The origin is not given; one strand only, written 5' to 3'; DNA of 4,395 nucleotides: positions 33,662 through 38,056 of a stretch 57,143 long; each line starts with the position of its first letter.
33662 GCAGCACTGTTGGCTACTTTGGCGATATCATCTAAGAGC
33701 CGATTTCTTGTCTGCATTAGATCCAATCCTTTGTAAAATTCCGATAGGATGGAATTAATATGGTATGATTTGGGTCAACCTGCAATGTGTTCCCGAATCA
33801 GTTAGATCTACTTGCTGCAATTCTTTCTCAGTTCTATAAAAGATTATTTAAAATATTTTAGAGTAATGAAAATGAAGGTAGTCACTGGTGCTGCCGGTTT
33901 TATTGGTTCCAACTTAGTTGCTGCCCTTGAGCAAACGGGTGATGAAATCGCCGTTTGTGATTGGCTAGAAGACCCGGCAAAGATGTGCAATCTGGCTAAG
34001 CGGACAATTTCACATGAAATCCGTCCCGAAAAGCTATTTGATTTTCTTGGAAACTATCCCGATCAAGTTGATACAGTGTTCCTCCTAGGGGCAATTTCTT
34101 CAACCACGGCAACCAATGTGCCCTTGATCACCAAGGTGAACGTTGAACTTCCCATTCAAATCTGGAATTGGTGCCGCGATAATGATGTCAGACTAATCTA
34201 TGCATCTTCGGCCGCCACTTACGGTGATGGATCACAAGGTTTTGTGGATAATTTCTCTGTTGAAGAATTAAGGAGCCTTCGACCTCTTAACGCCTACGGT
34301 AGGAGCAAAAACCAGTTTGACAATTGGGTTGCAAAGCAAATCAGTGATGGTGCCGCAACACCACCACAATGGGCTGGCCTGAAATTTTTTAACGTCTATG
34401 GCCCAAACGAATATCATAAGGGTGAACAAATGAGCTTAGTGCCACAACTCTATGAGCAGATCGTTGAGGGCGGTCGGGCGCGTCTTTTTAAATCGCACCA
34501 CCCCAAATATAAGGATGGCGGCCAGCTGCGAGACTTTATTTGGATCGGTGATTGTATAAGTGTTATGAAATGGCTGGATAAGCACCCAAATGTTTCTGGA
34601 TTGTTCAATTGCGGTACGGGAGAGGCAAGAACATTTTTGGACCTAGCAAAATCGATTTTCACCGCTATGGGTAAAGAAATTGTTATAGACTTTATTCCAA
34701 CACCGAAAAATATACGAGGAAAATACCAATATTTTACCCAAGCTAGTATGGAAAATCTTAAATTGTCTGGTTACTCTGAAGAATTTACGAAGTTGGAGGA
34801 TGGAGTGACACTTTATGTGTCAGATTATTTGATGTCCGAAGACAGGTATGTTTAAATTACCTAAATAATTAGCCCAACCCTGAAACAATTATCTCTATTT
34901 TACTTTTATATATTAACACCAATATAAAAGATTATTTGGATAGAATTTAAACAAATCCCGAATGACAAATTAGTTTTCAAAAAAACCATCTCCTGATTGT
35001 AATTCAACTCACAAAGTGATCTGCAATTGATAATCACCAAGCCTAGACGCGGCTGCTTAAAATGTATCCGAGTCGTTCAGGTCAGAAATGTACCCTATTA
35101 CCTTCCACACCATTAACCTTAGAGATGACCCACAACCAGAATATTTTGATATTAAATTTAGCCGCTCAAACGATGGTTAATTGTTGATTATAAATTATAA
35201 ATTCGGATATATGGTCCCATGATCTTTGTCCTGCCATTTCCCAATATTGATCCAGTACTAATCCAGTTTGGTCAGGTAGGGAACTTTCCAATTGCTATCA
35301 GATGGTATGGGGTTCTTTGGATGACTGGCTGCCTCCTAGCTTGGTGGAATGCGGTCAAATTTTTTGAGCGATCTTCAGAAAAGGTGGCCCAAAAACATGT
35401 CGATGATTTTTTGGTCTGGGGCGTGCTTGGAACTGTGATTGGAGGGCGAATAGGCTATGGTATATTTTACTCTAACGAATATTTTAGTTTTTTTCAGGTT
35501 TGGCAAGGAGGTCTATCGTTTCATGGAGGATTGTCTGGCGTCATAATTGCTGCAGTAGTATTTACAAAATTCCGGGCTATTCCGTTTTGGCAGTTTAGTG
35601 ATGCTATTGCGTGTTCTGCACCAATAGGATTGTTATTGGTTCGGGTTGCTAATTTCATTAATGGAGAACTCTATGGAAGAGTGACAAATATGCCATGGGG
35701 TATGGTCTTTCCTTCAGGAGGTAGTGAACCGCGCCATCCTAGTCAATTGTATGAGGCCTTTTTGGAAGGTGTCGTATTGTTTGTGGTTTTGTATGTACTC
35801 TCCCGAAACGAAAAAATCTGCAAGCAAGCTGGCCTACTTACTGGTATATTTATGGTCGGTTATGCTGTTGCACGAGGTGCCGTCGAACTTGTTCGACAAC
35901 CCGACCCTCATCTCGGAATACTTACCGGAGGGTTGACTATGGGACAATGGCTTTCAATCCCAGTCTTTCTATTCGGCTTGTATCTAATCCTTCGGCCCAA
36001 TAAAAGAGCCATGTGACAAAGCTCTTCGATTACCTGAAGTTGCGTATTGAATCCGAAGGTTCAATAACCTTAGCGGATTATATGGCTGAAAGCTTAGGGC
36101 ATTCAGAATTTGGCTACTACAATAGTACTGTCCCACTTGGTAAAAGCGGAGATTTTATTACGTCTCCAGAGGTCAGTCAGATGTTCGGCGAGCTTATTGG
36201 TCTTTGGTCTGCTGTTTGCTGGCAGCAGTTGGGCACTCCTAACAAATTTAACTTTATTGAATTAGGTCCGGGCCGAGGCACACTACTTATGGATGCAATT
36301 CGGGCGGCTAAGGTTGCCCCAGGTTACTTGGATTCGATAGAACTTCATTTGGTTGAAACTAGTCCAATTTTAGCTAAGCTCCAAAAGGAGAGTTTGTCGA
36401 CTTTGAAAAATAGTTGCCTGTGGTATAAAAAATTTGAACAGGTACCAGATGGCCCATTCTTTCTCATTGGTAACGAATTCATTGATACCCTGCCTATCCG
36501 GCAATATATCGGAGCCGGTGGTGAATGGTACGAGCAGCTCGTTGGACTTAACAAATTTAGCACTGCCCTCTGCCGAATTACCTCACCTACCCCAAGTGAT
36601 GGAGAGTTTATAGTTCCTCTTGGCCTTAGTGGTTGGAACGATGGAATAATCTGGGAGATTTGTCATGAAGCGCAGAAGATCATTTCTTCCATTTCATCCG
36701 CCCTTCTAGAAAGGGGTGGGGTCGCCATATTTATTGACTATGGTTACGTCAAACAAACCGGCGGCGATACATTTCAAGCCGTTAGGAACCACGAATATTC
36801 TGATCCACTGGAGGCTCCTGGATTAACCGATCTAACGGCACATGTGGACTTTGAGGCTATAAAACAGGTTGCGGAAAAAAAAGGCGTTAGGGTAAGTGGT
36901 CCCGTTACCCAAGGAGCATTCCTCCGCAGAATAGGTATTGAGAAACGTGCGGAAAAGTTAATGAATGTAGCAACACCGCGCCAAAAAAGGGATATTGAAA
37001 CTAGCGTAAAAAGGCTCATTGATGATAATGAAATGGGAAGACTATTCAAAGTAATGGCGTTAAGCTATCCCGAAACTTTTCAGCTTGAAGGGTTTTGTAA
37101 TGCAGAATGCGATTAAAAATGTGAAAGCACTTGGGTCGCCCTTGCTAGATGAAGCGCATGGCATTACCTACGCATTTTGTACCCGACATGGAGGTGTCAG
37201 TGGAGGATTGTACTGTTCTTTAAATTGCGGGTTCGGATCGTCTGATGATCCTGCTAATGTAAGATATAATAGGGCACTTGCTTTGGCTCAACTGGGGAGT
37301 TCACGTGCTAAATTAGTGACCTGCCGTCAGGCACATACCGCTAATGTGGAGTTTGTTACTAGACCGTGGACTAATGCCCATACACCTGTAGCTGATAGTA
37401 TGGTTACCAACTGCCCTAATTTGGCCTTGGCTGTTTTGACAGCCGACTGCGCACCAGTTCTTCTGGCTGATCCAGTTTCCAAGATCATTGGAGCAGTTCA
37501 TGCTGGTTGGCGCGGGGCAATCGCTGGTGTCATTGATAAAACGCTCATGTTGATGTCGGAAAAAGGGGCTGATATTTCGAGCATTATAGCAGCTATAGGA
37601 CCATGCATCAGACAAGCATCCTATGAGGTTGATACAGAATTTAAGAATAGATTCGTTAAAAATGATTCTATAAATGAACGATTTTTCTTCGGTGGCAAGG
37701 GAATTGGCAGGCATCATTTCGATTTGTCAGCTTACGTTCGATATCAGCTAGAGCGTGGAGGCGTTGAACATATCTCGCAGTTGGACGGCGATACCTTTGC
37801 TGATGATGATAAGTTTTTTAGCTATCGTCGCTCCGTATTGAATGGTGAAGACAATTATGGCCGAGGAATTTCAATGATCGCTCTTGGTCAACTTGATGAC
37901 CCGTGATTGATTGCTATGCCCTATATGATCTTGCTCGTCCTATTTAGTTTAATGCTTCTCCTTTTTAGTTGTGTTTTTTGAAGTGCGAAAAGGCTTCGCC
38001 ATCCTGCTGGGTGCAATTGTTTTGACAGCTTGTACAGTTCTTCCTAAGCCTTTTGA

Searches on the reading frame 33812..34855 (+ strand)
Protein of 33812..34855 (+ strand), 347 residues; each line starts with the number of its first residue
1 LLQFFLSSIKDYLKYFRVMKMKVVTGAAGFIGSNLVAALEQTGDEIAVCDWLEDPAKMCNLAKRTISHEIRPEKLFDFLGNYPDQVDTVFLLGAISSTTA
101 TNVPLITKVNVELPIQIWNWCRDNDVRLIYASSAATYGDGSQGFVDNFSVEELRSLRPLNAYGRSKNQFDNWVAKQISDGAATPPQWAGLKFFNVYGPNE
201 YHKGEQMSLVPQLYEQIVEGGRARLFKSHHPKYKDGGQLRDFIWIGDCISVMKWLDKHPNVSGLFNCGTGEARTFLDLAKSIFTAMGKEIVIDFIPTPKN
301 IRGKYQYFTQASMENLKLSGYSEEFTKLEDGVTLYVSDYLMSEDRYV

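Call 47: search_protein_families(library=pfam, max_evalue=0.000001, proteins=[window:33812-34855:+])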
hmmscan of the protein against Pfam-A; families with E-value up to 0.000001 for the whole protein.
window:33812-34855:+ (347 aa): 4 families
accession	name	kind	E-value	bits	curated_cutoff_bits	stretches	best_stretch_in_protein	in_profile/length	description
PF01370.27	Epimerase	-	6.8e-33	114.5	20.9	1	23-268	2-240/240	NAD dependent epimerase/dehydratase family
PF16363.11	GDP_Man_Dehyd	-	3.3e-14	53.5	27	1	24-291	2-271/332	GDP-mannose 4,6 dehydratase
PF01073.25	3Beta_HSD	-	6.2e-10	39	22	1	23-175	1-159/280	3-beta hydroxysteroid dehydrogenase/isomerase family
PF04321.23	RmlD_sub_bind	-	5.6e-08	32.6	27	0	107-177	75-140/287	RmlD substrate binding domain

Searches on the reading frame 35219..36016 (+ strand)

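Call 47: search_protein_families(library=pfam, max_evalue=0.000001, proteins=[window:35219-36016:+])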
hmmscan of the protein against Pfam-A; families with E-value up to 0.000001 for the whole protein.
window:35219-36016:+ (265 aa): 1 family
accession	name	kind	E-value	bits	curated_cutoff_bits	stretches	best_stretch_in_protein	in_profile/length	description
PF01790.23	LGT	-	2.6e-73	246.7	24.9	1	24-258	8-239/240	Prolipoprotein diacylglyceryl transferase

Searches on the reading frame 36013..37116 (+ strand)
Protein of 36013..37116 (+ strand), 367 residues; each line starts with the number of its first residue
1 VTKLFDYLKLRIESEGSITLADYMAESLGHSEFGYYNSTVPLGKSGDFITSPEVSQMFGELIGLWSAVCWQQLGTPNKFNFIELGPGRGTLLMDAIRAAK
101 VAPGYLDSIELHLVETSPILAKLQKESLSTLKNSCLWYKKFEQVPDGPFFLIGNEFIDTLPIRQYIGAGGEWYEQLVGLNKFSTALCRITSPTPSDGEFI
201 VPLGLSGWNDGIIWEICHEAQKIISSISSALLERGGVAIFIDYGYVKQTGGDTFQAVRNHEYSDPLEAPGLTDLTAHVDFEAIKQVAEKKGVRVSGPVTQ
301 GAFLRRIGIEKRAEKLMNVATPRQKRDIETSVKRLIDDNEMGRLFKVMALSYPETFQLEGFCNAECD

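Call 47: search_protein_families(library=pfam, max_evalue=0.000001, proteins=[window:36013-37116:+])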
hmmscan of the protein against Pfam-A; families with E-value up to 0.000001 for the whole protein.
window:36013-37116:+ (367 aa): 1 family
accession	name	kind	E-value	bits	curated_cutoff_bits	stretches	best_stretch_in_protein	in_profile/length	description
PF02636.23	Methyltransf_28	-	2.4e-57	194.7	23.3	1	61-298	1-249/249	Putative S-adenosyl-L-methionine-dependent methyltransferase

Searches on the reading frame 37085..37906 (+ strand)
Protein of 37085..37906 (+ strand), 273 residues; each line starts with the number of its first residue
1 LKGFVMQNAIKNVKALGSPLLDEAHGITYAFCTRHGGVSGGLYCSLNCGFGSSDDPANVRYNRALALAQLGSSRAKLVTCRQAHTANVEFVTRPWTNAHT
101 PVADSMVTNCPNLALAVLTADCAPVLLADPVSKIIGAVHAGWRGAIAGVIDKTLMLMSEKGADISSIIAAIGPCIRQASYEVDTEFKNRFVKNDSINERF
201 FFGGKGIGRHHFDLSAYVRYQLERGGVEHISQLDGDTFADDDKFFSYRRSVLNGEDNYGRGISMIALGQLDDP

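Call 47: search_protein_families(library=pfam, max_evalue=0.000001, proteins=[window:37085-37906:+])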
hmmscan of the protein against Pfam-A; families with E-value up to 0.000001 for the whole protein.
window:37085-37906:+ (273 aa): 1 family
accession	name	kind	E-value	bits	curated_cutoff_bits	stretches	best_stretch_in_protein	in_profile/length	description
PF02578.20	Cu-oxidase_4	-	1.7e-69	234.3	22.9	1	33-265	2-237/238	Multi-copper polyphenol oxidoreductase laccase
